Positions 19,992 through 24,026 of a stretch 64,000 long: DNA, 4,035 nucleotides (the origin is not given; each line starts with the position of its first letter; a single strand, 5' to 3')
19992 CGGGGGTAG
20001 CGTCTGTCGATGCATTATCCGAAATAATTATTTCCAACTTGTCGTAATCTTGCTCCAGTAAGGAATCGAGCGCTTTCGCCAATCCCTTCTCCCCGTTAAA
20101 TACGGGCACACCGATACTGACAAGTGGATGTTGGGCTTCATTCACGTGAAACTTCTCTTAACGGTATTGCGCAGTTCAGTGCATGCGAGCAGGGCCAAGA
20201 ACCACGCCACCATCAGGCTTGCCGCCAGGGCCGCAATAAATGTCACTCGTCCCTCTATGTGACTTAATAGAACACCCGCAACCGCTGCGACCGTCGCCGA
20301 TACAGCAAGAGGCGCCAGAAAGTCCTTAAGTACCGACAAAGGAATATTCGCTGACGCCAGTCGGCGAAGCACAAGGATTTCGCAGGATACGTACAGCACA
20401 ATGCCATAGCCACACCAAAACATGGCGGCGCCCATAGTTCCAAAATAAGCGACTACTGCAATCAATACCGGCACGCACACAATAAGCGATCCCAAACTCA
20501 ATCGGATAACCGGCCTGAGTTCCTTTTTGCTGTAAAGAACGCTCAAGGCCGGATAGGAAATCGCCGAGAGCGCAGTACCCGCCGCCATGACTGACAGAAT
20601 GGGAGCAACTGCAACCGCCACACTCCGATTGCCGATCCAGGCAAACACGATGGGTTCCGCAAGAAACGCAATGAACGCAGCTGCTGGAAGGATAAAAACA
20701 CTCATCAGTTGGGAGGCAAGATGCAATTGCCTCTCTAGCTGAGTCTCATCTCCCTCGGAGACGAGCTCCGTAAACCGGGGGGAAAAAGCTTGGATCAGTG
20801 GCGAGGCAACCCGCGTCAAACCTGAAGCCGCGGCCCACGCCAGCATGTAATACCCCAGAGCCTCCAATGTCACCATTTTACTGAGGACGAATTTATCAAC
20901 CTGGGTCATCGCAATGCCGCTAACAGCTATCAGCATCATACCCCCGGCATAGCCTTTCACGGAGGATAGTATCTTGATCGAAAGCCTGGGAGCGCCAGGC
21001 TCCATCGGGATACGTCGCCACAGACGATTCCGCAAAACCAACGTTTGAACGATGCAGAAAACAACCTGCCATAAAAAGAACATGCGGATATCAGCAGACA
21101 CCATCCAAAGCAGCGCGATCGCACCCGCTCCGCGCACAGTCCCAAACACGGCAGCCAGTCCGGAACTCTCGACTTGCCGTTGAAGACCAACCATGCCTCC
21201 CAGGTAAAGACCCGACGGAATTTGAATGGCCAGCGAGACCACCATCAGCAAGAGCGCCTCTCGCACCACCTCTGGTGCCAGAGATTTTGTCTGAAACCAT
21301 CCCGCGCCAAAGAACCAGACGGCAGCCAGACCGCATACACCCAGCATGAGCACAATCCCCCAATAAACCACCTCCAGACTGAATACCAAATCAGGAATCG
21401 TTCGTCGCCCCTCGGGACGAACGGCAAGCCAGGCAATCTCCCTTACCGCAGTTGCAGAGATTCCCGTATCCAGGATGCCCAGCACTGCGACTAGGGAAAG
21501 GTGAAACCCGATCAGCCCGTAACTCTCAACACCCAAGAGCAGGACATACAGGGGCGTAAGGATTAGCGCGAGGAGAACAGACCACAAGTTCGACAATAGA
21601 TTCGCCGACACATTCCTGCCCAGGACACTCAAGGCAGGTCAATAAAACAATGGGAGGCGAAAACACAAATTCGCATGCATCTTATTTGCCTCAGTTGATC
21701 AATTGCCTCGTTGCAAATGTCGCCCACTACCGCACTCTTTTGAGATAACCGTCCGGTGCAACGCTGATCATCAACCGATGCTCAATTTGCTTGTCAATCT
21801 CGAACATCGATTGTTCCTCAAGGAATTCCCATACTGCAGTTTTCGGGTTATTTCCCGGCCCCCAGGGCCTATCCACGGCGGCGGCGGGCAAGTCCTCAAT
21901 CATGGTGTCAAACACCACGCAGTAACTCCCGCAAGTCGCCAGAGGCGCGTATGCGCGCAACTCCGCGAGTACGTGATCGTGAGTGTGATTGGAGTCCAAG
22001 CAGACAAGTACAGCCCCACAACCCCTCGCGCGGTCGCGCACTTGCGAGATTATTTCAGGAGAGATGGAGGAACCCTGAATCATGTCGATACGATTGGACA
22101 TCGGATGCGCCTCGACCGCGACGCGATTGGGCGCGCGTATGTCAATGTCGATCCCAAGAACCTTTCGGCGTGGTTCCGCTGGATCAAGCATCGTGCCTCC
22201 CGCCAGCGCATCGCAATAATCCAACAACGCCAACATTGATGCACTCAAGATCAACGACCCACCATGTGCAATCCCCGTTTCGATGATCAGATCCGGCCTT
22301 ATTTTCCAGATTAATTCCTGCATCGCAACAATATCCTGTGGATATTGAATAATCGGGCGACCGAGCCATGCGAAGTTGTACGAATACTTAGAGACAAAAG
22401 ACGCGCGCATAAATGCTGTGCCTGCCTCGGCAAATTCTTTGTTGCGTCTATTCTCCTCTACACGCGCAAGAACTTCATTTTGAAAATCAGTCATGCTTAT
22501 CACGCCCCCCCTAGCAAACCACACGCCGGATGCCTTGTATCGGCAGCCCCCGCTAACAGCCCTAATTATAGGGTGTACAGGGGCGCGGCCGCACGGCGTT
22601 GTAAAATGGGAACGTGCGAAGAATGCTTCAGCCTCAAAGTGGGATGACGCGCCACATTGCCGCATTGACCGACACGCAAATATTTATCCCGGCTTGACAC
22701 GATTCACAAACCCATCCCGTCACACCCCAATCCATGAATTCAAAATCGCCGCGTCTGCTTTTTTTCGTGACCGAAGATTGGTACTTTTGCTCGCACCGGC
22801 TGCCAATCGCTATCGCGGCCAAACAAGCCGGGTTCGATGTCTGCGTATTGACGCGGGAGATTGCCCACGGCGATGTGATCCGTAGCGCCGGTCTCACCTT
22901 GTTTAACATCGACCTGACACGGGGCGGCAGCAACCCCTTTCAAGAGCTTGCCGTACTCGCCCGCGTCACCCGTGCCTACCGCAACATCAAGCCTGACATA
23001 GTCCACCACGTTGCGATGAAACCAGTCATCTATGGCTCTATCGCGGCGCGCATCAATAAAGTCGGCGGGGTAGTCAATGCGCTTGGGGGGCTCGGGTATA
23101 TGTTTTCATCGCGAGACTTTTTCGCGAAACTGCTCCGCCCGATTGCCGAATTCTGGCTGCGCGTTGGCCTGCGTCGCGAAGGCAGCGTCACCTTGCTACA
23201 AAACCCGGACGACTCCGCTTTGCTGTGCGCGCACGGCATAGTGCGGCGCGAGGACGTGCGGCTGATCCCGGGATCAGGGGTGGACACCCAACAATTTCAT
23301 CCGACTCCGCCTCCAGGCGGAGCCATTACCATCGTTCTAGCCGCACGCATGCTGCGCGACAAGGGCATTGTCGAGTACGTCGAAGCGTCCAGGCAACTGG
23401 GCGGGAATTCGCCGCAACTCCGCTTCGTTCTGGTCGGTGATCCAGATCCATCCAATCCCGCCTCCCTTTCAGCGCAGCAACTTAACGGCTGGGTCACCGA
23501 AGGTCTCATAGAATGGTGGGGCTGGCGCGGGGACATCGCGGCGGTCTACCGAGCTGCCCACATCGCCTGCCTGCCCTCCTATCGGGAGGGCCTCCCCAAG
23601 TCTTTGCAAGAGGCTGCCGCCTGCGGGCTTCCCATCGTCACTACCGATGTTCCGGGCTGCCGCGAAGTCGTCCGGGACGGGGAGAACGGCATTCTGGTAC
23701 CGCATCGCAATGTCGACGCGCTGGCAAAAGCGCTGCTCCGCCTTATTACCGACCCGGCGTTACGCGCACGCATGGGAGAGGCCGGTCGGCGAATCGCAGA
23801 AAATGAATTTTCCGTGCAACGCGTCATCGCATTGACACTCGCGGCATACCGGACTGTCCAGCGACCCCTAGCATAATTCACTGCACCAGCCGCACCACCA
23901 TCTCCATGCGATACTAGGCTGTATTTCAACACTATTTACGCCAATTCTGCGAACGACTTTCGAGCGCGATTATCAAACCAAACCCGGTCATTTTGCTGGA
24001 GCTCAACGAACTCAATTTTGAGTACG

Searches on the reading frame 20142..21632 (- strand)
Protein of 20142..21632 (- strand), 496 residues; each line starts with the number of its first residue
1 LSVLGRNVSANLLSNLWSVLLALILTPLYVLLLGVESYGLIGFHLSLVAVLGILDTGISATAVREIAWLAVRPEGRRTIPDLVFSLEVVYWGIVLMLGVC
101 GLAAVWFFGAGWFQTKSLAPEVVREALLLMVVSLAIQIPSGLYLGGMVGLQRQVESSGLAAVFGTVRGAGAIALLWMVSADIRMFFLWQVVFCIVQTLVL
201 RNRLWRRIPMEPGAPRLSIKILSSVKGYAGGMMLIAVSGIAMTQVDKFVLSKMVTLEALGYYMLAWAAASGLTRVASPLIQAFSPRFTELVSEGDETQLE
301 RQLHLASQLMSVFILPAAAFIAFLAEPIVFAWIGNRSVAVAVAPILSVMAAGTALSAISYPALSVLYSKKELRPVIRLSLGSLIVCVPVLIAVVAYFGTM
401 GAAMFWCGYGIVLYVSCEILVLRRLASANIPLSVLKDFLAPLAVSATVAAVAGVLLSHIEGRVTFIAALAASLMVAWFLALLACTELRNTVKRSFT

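Call 51: search_protein_families(library=pfam, proteins=[window:20142-21632:-], max_evalue=0.0001)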
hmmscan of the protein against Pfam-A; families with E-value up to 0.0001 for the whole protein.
window:20142-21632:- (496 aa): 2 families
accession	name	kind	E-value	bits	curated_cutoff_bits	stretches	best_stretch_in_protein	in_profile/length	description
PF01943.22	Polysacc_synt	-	1.7e-09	38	28.2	1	4-290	1-273/274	Polysaccharide biosynthesis protein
PF13440.11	Polysacc_synt_3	-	2e-09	37.6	23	1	32-335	5-286/293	Polysaccharide biosynthesis protein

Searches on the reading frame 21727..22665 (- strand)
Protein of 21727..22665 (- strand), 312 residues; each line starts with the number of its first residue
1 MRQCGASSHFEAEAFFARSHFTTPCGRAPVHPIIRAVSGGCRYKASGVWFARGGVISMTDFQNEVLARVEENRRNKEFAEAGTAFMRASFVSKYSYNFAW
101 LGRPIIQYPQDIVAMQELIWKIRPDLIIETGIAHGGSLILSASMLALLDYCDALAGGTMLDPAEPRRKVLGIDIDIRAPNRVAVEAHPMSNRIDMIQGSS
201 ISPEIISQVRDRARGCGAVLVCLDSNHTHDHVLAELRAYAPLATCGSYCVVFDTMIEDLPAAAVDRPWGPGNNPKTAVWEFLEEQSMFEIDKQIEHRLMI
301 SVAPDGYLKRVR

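Call 52: search_protein_families(library=pfam, proteins=[window:21727-22665:-], max_evalue=0.0001)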
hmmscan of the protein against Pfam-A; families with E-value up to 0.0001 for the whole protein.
window:21727-22665:- (312 aa): 1 family
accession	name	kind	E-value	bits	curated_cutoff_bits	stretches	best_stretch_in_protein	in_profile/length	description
PF04989.18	RMNT_CmcI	-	6.9e-94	313.8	23.2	1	93-311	2-206/206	Rhamnosyl O-methyltransferase/CmcI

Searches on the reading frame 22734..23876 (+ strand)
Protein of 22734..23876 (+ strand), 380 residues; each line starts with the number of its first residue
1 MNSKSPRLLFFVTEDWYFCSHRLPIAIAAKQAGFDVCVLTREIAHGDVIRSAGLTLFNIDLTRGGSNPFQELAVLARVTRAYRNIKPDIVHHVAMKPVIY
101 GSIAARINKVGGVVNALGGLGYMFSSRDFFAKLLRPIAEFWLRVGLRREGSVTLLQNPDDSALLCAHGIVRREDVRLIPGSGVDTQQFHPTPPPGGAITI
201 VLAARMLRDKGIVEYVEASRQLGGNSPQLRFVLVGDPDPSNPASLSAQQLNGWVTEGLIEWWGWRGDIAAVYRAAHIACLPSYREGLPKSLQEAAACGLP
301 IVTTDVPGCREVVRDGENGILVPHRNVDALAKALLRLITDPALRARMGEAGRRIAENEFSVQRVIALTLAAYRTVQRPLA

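Call 52: search_protein_families(library=pfam, proteins=[window:22734-23876:+], max_evalue=0.0001)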
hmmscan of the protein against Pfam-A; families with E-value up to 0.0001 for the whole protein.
window:22734-23876:+ (380 aa): 6 families
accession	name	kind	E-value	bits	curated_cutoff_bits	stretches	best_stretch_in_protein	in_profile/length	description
PF00534.26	Glycos_transf_1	-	1.2e-34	119.8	26.4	1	188-353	6-171/172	Glycosyl transferases group 1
PF13692.12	Glyco_trans_1_4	-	3.3e-32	112.1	27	1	199-340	3-142/142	Glycosyl transferases group 1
PF13477.12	Glyco_trans_4_2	-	2.2e-17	64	23.4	1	7-140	1-127/139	Glycosyl transferase 4-like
PF13524.12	Glyco_trans_1_2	-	4.4e-12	46.6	25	1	225-366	11-140/144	Glycosyl transferase-like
PF20706.3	GT4-conflict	-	1.7e-09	37.6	26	1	173-316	173-323/385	Family 4 Glycosyltransferase in conflict systems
PF13579.12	Glyco_trans_4_4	-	2.8e-06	28.2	29.7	1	30-179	15-156/158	Glycosyl transferase 4-like domain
